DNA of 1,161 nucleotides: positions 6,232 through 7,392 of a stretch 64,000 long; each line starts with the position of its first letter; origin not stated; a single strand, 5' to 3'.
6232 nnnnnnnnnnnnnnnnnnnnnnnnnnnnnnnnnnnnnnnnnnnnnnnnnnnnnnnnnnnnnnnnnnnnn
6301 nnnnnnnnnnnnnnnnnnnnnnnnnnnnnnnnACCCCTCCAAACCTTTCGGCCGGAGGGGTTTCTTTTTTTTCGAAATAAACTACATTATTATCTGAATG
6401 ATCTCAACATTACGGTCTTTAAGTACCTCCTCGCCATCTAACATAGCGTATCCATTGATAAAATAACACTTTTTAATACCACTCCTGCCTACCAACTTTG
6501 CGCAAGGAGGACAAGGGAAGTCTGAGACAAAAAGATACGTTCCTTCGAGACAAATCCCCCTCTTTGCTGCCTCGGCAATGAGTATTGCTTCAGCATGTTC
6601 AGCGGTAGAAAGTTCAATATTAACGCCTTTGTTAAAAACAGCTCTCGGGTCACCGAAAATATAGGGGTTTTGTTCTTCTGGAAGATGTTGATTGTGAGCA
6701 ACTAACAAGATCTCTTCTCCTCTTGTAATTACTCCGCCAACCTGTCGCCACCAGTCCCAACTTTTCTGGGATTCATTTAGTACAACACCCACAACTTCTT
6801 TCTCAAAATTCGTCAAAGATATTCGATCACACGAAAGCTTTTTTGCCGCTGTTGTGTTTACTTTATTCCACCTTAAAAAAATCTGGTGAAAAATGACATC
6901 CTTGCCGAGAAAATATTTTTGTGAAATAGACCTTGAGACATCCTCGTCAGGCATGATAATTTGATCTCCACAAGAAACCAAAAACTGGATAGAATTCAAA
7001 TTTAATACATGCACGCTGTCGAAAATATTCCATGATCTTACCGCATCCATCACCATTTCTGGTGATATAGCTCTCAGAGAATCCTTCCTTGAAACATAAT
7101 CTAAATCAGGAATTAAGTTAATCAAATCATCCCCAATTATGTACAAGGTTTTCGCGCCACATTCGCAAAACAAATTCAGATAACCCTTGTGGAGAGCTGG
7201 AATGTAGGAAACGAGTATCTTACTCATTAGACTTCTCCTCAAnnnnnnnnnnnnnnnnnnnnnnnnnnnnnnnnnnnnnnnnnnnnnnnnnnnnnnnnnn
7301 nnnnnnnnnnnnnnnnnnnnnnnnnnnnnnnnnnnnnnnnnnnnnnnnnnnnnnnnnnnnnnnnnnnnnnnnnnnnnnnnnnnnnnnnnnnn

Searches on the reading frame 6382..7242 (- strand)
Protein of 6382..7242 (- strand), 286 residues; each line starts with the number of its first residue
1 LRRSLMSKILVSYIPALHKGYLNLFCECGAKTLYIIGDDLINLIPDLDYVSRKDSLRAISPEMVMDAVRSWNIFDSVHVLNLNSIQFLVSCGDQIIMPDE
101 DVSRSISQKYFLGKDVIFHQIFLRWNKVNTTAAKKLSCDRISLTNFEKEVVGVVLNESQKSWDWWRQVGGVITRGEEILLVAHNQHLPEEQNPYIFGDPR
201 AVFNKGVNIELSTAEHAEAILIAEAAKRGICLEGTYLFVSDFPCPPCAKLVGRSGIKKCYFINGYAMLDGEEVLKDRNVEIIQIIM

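Call 3: search_protein_families(library=pfam, proteins=[window:6382-7242:-], max_evalue=0.01)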
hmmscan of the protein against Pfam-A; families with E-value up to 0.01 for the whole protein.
window:6382-7242:- (286 aa): 2 families
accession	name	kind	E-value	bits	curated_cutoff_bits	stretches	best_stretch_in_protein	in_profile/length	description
PF00383.29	dCMP_cyt_deam_1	-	3.8e-11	43.2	25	1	155-261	12-100/102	Cytidine and deoxycytidylate deaminase zinc-binding region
PF14437.12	MafB19-deam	-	2e-06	28.2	27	1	166-262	23-100/142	MafB19-like deaminase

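Call 7: search_protein_families(library=ncbifam, proteins=[window:6382-7242:-], max_evalue=0.01)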
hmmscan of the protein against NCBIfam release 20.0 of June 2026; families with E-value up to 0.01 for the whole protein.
window:6382-7242:- (286 aa): 2 families
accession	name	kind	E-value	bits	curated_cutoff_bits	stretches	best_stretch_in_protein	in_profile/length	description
NF041025.1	antiphage_deaminase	equivalog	3.6e-13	49.2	400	1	189-277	312-401/437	anti-phage dCTP deaminase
TIGR02571.1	ComEB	equivalog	2.2e-08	34.2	219.45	1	215-281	68-135/151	ComE operon protein 2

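Call 8: search_protein_families(library=phrogs, proteins=[window:6382-7242:-], max_evalue=0.001)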
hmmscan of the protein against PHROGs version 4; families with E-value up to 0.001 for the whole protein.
window:6382-7242:- (286 aa): 3 families
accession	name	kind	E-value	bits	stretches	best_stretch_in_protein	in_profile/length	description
phrog_174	-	DNA, RNA and nucleotide metabolism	4.1e-18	67.1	1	166-284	136-247/384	dCMP deaminase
phrog_20648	-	DNA, RNA and nucleotide metabolism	2.8e-06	27.7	1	236-283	92-139/311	dCMP deaminase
phrog_9198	-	unknown function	3.2e-05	23.8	1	210-266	381-438/531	-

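Call 11: search_solved_structures(query=window:6382-7242:-, max_evalue=1, show_alignments=1)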
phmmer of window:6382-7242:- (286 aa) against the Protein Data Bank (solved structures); distinct sequences matched with E-value up to 1: 10.
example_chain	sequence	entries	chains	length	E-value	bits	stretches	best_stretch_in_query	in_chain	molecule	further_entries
4p9c_A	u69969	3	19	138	7e-11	45.3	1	216-281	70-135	Deoxycytidylate deaminase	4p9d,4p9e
1vq2_A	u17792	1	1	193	1e-07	34.9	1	215-283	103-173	DEOXYCYTIDYLATE DEAMINASE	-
7fh4_A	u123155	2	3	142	4.8e-06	29.5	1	214-259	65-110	CMP/dCMP-type deaminase domain-containing protein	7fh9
2hvv_A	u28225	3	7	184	1e-05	28.4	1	213-283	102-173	deoxycytidylate deaminase | Putative deoxycytidylate deaminase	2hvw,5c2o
2w4l_A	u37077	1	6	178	0.00031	23.5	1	150-264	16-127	DEOXYCYTIDYLATE DEAMINASE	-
7cph_A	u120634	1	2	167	0.011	18.5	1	211-261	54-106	tRNA-specific adenosine deaminase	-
2b3j_A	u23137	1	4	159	0.23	14.1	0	214-258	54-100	tRNA adenosine deaminase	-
2hxv_A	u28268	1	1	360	0.31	13.6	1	215-262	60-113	Diaminohydroxyphosphoribosylaminopyrimidine deaminase/ 5-amino-6-(5-phosphoribosylamino)ur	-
9hfq_A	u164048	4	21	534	0.39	13.3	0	233-260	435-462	Cytidine and dCMP deaminase domain-containing protein 1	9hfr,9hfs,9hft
1wwr_A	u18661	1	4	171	0.42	13.2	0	214-261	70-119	tRNA adenosine deaminase TadA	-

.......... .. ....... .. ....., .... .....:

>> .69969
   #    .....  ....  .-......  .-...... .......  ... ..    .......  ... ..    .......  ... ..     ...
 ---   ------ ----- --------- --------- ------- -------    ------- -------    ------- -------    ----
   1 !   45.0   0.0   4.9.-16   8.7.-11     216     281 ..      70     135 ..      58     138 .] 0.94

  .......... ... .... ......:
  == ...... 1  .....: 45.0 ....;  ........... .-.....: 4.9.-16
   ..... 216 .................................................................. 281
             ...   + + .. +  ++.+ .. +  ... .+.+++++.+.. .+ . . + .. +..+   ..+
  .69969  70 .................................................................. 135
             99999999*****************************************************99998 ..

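Call 12: find_homologous_proteins(query=window:6382-7242:-, max_evalue=0.001)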
Query window:6382-7242:- (286 aa): 754 proteins with E <= 0.001 among 1509 candidates; the best 120 are listed.
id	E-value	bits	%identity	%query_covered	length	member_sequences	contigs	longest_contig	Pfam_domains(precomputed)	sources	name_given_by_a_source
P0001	6.8e-188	641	100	98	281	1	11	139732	PF00383.30,PF14437.13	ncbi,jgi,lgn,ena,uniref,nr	ncbi:hypothetical protein A2442_00780 [Candidatus Campbellbacteria bacterium RIFOXYC2_FULL_35_25]|un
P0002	4.0e-111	389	61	97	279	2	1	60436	PF00383.30,PF14437.13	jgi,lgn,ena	-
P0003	2.2e-108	380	58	97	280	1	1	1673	PF00383.30,PF14437.13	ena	-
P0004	8.7e-104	365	58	97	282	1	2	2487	PF00383.30,PF14437.13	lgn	-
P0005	1.8e-96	341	52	98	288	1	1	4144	PF00383.30,PF14437.13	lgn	-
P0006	2.8e-96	340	53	97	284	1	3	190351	PF00383.30,PF14437.13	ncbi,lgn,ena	ncbi:MAG: deaminase [Patescibacteria group bacterium]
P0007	3.5e-95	337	54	98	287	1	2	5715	PF00383.30,PF14437.13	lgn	-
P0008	1.0e-94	335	52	98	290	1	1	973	PF00383.30,PF14437.13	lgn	-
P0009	1.8e-94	334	54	98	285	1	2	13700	PF00383.30,PF14437.13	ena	-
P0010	2.7e-93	331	49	97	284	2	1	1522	PF00383.30,PF14437.13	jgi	-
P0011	1.4e-92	328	51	98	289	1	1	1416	PF00383.30,PF14437.13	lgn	-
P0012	1.4e-92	328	51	97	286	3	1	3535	PF00383.30,PF14437.13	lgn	-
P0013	3.4e-92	327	52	97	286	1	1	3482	PF00383.30,PF14437.13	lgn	-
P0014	8.3e-91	322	50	98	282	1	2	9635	PF00383.30,PF14437.13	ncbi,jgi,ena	-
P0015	4.7e-90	320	51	97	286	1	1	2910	PF00383.30,PF14437.13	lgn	-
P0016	7.1e-90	319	51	98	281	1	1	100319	PF00383.30,PF14437.13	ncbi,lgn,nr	ncbi:MAG: hypothetical protein HY457_02460 [Parcubacteria group bacterium]|nr:hypothetical protein [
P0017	1.1e-89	319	50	98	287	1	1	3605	PF00383.30,PF14437.13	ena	-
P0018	2.4e-89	318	50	97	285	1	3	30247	PF00383.30,PF14437.13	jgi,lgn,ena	-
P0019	8.7e-89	316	51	98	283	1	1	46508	PF00383.30,PF14437.13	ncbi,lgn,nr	ncbi:MAG: deaminase [Patescibacteria group bacterium]|nr:deaminase [Patescibacteria group bacterium]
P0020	1.3e-88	315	52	98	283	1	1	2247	PF00383.30,PF14437.13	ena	-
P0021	3.5e-88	314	49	98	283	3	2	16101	PF00383.30,PF14437.13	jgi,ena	-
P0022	5.9e-88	313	50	98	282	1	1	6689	PF00383.30,PF14437.13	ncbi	-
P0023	6.4e-88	313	48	97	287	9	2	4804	PF00383.30,PF14437.13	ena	-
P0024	1.3e-87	312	51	98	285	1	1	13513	PF00383.30,PF14437.13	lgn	-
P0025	1.8e-87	311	52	97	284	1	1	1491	PF00383.30,PF14437.13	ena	-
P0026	2.2e-87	311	48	97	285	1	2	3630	PF00383.30,PF14437.13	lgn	-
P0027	2.7e-87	311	48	97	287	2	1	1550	PF00383.30,PF14437.13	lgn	-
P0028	1.9e-86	308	50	98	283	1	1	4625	PF00383.30,PF14437.13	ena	-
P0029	3.4e-86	307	47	99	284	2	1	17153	PF00383.30,PF14437.13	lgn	-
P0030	4.3e-86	307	48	97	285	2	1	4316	PF00383.30,PF14437.13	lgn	-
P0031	4.8e-86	307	48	97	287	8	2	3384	PF00383.30,PF14437.13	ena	-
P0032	9.0e-86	306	48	98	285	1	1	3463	PF00383.30,PF14437.13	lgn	-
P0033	3.8e-85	304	47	96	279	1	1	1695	PF00383.30,PF14437.13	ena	-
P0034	3.9e-85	304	50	96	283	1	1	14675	PF00383.30,PF14437.13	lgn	-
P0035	1.2e-84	302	47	98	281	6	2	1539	PF00383.30,PF14437.13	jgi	-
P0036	1.4e-84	302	47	96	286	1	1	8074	PF00383.30,PF14437.13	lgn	-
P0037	1.9e-84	302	49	98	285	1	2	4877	PF00383.30,PF14437.13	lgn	-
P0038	7.0e-84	300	47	97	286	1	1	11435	PF00383.30,PF14437.13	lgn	-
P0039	2.1e-83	298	47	98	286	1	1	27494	PF00383.30,PF14437.13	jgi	jgi:dCMP deaminase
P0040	2.2e-83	298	49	98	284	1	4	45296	PF00383.30,PF14437.13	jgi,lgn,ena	-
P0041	8.7e-83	296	45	98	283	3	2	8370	PF00383.30,PF14437.13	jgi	jgi:dCMP deaminase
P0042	1.2e-82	296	46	96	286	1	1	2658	PF00383.30,PF14437.13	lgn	-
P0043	5.4e-82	293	49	97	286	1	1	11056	PF00383.30,PF14437.13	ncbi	-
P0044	1.3e-81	292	45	96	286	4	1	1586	PF00383.30,PF14437.13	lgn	-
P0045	2.8e-81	291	45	97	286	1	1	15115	PF00383.30,PF14437.13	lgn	-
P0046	5.2e-81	290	48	98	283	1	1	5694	PF00383.30,PF14437.13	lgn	-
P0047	7.1e-81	290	46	97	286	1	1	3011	PF00383.30,PF14437.13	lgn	-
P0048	1.8e-80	289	46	98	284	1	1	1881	PF00383.30,PF14437.13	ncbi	-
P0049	2.2e-80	288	48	98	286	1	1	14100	PF00383.30,PF14437.13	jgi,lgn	jgi:dCMP deaminase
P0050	3.3e-79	284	47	97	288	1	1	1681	PF00383.30,PF14437.13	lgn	-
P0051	6.5e-79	283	45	96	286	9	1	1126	PF00383.30,PF14437.13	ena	-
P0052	9.2e-79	283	46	98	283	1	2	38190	PF00383.30,PF14437.13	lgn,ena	-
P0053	1.5e-78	282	46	97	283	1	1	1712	PF00383.30,PF14437.13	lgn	-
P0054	1.8e-78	282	47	96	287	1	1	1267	PF00383.30,PF14437.13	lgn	-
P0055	5.1e-78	280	48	97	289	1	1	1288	PF00383.30,PF14437.13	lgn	-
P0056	7.2e-78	280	45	98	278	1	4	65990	PF00383.30,PF14437.13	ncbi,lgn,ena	-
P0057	7.7e-78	280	48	96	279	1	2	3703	PF00383.30,PF14437.13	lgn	-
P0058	4.4e-77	277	47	97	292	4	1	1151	PF00383.30,PF14437.13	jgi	jgi:dCMP deaminase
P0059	6.1e-77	277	46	98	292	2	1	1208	PF00383.30,PF14437.13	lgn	-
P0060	6.2e-77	277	46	97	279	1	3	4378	PF00383.30,PF14437.13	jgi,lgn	-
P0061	7.2e-77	277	47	97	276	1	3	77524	PF00383.30,PF14437.13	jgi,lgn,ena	-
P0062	8.1e-77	277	44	98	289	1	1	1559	PF00383.30,PF14437.13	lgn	-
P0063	8.5e-77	276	44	98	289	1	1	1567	PF00383.30,PF14437.13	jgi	-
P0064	1.9e-76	275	45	97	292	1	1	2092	PF00383.30,PF14437.13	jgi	jgi:dCMP deaminase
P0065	1.9e-76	275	43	98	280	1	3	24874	PF00383.30,PF14437.13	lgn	-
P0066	2.5e-76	275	44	98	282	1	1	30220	PF00383.30,PF14437.13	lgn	-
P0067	3.6e-76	274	45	98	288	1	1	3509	PF00383.30,PF14437.13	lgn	-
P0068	3.6e-76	274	46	98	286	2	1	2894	PF00383.30,PF14437.13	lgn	-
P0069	4.3e-76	274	46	97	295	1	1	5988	PF00383.30,PF14437.13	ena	-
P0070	4.9e-76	274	46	97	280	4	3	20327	PF00383.30,PF14437.13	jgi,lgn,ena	-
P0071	5.2e-76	274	47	99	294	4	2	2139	PF00383.30,PF14437.13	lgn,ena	-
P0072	5.4e-76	274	46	98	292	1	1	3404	PF00383.30,PF14437.13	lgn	-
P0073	7.0e-76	273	45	97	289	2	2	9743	PF00383.30,PF14437.13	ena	-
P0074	8.5e-76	273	45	98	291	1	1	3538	PF00383.30,PF14437.13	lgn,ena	-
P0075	1.3e-75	273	45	98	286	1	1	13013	PF00383.30,PF14437.13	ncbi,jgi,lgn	ncbi:MAG: dCMP deaminase [Acidimicrobiales bacterium]|jgi:dCMP deaminase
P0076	1.4e-75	272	47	97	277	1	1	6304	PF00383.30,PF14437.13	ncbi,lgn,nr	ncbi:MAG: deaminase [bacterium]|nr:deaminase [bacterium]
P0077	1.5e-75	272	48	95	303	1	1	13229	PF00383.30,PF14437.13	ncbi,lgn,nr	ncbi:MAG: deaminase [bacterium]|nr:deaminase [bacterium]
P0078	1.9e-75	272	43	98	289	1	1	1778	PF00383.30,PF14437.13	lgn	-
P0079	3.2e-75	271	45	96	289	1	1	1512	PF00383.30,PF14437.13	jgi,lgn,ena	-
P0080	3.3e-75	271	46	97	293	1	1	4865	PF00383.30,PF14437.13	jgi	jgi:dCMP deaminase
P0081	4.1e-75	271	45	97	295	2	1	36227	PF00383.30,PF14437.13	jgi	-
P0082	4.2e-75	271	43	98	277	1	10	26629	PF00383.30,PF14437.13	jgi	jgi:dCMP deaminase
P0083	5.9e-75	270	44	97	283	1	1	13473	PF00383.30,PF14437.13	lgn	-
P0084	6.5e-75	270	41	98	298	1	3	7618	PF00383.30,PF14437.13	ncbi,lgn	-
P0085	7.5e-75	270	45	96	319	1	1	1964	PF00383.30,PF14437.13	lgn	-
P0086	7.8e-75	270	47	97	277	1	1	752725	PF00383.30,PF14437.13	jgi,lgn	jgi:dCMP deaminase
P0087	8.4e-75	270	45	97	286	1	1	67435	PF00383.30,PF14437.13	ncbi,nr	ncbi:MAG: deaminase [Candidatus Pacebacteria bacterium]|nr:deaminase [Candidatus Paceibacterota bact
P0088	8.6e-75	270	44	97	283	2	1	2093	PF00383.30,PF14437.13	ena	-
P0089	9.0e-75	270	47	95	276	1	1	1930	PF00383.30,PF14437.13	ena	-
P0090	1.1e-74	270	45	97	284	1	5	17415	PF00383.30,PF14437.13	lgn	-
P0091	1.6e-74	269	44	97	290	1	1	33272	PF00383.30,PF14437.13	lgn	-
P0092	1.6e-74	269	45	96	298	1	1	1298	PF00383.30,PF14437.13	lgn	-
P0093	1.7e-74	269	45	98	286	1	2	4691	PF00383.30,PF14437.13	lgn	-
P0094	2.1e-74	269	46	97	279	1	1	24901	PF00383.30,PF14437.13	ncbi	-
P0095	2.3e-74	268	45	98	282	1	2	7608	PF00383.30,PF14437.13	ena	-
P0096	3.2e-74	268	45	99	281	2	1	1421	PF00383.30,PF14437.13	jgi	jgi:dCMP deaminase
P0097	4.0e-74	268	45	98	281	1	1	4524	PF00383.30,PF14437.13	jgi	-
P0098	4.4e-74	268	43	98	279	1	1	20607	PF00383.30,PF14437.13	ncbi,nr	ncbi:MAG: deoxycytidylate deaminase [Candidatus Yanofskybacteria bacterium]|nr:deoxycytidylate deami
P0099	4.6e-74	267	44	98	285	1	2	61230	PF00383.30,PF14437.13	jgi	jgi:dCMP deaminase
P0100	6.0e-74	267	46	99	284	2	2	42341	PF00383.30,PF14437.13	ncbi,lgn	-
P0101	6.3e-74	267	45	95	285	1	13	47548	PF00383.30,PF14437.13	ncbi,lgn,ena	-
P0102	6.4e-74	267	46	98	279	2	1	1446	PF00383.30,PF14437.13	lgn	-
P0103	1.8e-73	265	45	97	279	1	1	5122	PF00383.30,PF14437.13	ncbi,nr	ncbi:MAG: hypothetical protein D4S01_00165 [Dehalococcoidia bacterium]|nr:MAG: hypothetical protein 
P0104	2.1e-73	265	45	97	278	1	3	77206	PF00383.30,PF14437.13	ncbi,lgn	-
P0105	2.2e-73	265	44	97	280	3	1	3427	PF00383.30,PF14437.13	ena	-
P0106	2.2e-73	265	45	97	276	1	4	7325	PF00383.30,PF14437.13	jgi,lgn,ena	-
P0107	2.3e-73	265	45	97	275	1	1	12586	PF00383.30,PF14437.13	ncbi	-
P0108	2.3e-73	265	44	97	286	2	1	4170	PF00383.30,PF14437.13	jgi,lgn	-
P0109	2.7e-73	265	45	97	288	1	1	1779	PF00383.30,PF14437.13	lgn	-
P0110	2.9e-73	265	48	88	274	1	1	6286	PF00383.30,PF14437.13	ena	-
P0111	3.0e-73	265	45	97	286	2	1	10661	PF00383.30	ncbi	-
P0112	3.0e-73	265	45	98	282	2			PF00383.30,PF14437.13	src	-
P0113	3.1e-73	265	44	98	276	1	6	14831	PF00383.30,PF14437.13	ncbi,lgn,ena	-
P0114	3.7e-73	264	48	97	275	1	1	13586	PF00383.30,PF14437.13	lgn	-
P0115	3.7e-73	264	45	98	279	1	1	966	PF00383.30,PF14437.13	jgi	jgi:dCMP deaminase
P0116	3.8e-73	264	46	94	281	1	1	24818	PF00383.30,PF14437.13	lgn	-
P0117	4.4e-73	264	44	95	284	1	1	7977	PF00383.30,PF14437.13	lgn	-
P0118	4.9e-73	264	46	99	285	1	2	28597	PF00383.30,PF14437.13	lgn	-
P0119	5.0e-73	264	44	97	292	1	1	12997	PF00383.30,PF14437.13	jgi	-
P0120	5.0e-73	264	44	94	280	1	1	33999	PF00383.30,PF14437.13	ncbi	-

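Call 21: find_related_loci(query=A1, collection=genome_contigs, flank=10000)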
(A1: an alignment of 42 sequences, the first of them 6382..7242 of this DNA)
Query A1 (286 aa) in genome_contigs; peptide patterns used: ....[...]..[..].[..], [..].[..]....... (x = any residue, [..] = any of these).
417 stretches matched a pattern; 389 encode a relative of the query (tblastn E <= 1e-3); the best 80 are kept; 80 distinct loci.
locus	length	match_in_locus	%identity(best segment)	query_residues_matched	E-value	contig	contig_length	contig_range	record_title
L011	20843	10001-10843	53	6-282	6e-103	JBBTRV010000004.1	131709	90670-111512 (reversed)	MAG: Patescibacteria group bacterium isolate H51-bin136_1 H51_bin136_1_000000000004, whole genome shotgun sequence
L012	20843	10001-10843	50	4-284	6e-96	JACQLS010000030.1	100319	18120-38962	MAG: Parcubacteria group bacterium isolate NC_groundwater_1209_Ag_S-0.1um_50_38 S_p1_S3_coassembly_k141_1629798, whole g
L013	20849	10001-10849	47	2-284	2e-91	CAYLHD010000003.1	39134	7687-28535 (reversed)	MAG TPA_asm: uncultured Candidatus Saccharibacteria bacterium isolate binchicken_co243_277 genome assembly, contig: NODE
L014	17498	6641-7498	51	1-284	1e-89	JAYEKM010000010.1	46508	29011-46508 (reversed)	MAG: Patescibacteria group bacterium isolate MAG137 MAG137_10, whole genome shotgun sequence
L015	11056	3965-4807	49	5-282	7e-88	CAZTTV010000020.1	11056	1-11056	MAG TPA_asm: uncultured Candidatus Saccharibacteria bacterium isolate SRP128015_co3_109 genome assembly, contig: NODE_69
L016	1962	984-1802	47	6-282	5e-90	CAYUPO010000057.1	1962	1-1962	MAG TPA_asm: uncultured Gammaproteobacteria bacterium isolate SRP286056_co1_297 genome assembly, contig: NODE_113206_len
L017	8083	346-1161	47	8-282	2e-85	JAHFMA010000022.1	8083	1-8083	MAG: Candidatus Parcubacteria bacterium isolate nzgw446 NODE_13402_length_8084_cov_2.092553, whole genome shotgun sequen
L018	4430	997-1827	44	9-282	5e-85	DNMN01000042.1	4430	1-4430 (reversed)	MAG TPA_asm: Candidatus Yonathbacteria bacterium isolate UBA12043 contig_9808, whole genome shotgun sequence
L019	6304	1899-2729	47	3-282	8e-84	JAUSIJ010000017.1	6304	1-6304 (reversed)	MAG: bacterium isolate E14_metabat.bin.237 E14_k141_1679021, whole genome shotgun sequence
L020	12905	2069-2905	45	3-282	2e-83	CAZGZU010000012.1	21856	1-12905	MAG TPA_asm: uncultured Candidatus Saccharibacteria bacterium isolate binchicken_co178_102 genome assembly, contig: NODE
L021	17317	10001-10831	45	5-282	1e-82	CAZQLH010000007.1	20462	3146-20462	MAG TPA_asm: uncultured Candidatus Saccharibacteria bacterium isolate SRP077602_co6_254 genome assembly, contig: NODE_42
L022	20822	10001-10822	45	5-284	1e-81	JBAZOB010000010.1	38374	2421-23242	MAG: Patescibacteria group bacterium isolate SO_2017_LW4_84 scaffold_1380_c2_LW137-91_2017, whole genome shotgun sequenc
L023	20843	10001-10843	45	3-284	3e-81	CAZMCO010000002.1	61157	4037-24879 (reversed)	MAG TPA_asm: uncultured Candidatus Saccharibacteria bacterium isolate SRP068000_co1_601 genome assembly, contig: NODE_35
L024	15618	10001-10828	45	6-284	1e-80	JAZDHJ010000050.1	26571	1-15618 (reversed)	MAG: Candidatus Uhrbacteria bacterium isolate MEGAHIT-group-0.317 k141_769564, whole genome shotgun sequence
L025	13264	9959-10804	44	1-286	8e-81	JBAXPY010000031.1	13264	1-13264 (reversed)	MAG: Candidatus Moraniibacteriota bacterium isolate ELA543 MAG543_31, whole genome shotgun sequence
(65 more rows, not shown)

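Call 26: predict_structure(alignment_id=A1)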
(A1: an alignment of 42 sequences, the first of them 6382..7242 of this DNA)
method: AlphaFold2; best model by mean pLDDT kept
length: 286 residues; sequences in the alignment: 42
mean_pLDDT: 87.8   pTM: 0.64
mean pLDDT of the five models: 87.8, 87.1, 85.8, 85.2, 84.7
residues with pLDDT >= 90: 187; 70-90: 58; 50-70: 39; < 50: 2
segments of 3 or more residues with pLDDT < 50: none
pLDDT, mean of each block of 10 residues (from residue 1): 78 95 96 97 89 83 98 98 93 93 95 95 69 72 93 96 84 98 85 57 53 82 98 98 92 98 76 95 90
secondary structure, 60 per line:
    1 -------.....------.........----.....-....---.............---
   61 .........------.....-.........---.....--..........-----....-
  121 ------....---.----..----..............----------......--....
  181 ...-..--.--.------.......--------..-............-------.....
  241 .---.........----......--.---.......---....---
elements in order: E8-12 H19-27 E32-36 H38-41 H45-57 H61-69 E76-80 H82-90 E94-98 H101-110 E116-119 H127-130 H145-158 E169-174 E177-183 H199-205 H217-228 E236-241 H245-253 E258-263 H270-276 E280-283

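Call 29: fold_search(model_id=the predicted structure, library=pdb)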
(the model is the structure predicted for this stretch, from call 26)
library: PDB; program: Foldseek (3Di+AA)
matches with E <= 10: 846; with E <= 0.001: 130
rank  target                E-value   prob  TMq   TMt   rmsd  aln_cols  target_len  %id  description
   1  1vq2                  1.1e-10  1.00  0.37  0.60   6.4       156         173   24  CRYSTAL STRUCTURE OF T4-BACTERIOPHAGE DEOXYCYTIDYLATE DEAMINASE, MUTANT R115E (released 2004-12-21)
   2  4p9c_A                8.0e-10  1.00  0.41  0.81   3.5       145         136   25  Crystal structure of dCMP deaminase from the cyanophage S-TIM5 in complex with dCMP and dUMP (released 2014-11-26)
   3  4p9c_H                1.7e-09  1.00  0.41  0.84   3.1       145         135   24  Crystal structure of dCMP deaminase from the cyanophage S-TIM5 in complex with dCMP and dUMP (released 2014-11-26)
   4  4p9e                  1.9e-09  1.00  0.38  0.83   3.0       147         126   25  Crystal structure of dCMP deaminase from the cyanophage S-TIM5 in apo form (released 2014-11-26)
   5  5c2o_A                2.4e-09  1.00  0.40  0.76   5.3       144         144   22  Crystal structure of Streptococcus mutans Deoxycytidylate Deaminase complexed with dTTP (released 2016-07-13)
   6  2w4l_D                4.1e-09  1.00  0.39  0.71   4.0       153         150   22  Human dCMP deaminase (released 2009-01-13)
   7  2hvw_A                4.7e-09  1.00  0.42  0.78   3.2       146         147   22  Crystal structure of dCMP deaminase from Streptococcus mutans (released 2007-09-11)
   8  2w4l_F                5.0e-09  1.00  0.40  0.68   5.4       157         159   22  Human dCMP deaminase (released 2009-01-13)
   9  2hvw_B                1.2e-08  1.00  0.42  0.78   3.1       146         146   23  Crystal structure of dCMP deaminase from Streptococcus mutans (released 2007-09-11)
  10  2w4l_A                1.5e-08  1.00  0.38  0.66   5.6       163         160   21  Human dCMP deaminase (released 2009-01-13)
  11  7fh4_A                2.7e-08  1.00  0.38  0.74   4.1       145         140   23  Chlorovirus PBCV-1 bi-functional dCMP/dCTP deaminase bi-DCD (released 2022-07-06)
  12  2w4l_B                3.9e-08  1.00  0.38  0.66   4.6       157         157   19  Human dCMP deaminase (released 2009-01-13)
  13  2hvv_A                5.3e-08  1.00  0.40  0.76   5.3       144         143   22  Crystal structure of dCMP deaminase from Streptococcus mutans (released 2007-09-11)
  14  2w4l_E                6.4e-08  1.00  0.40  0.69   4.0       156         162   19  Human dCMP deaminase (released 2009-01-13)
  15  2w4l_C                8.2e-08  1.00  0.37  0.70   3.7       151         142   20  Human dCMP deaminase (released 2009-01-13)
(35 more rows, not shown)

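Call 57: search_protein_families(library=padloc, proteins=[window:6382-7242:-], max_evalue=0.001)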
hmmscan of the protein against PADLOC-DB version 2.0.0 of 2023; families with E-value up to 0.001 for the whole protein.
window:6382-7242:- (286 aa): 1 family
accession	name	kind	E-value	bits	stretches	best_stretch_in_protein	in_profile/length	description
PDLC02373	dCTPase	-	1.3e-14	52.1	1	208-282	432-505/630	-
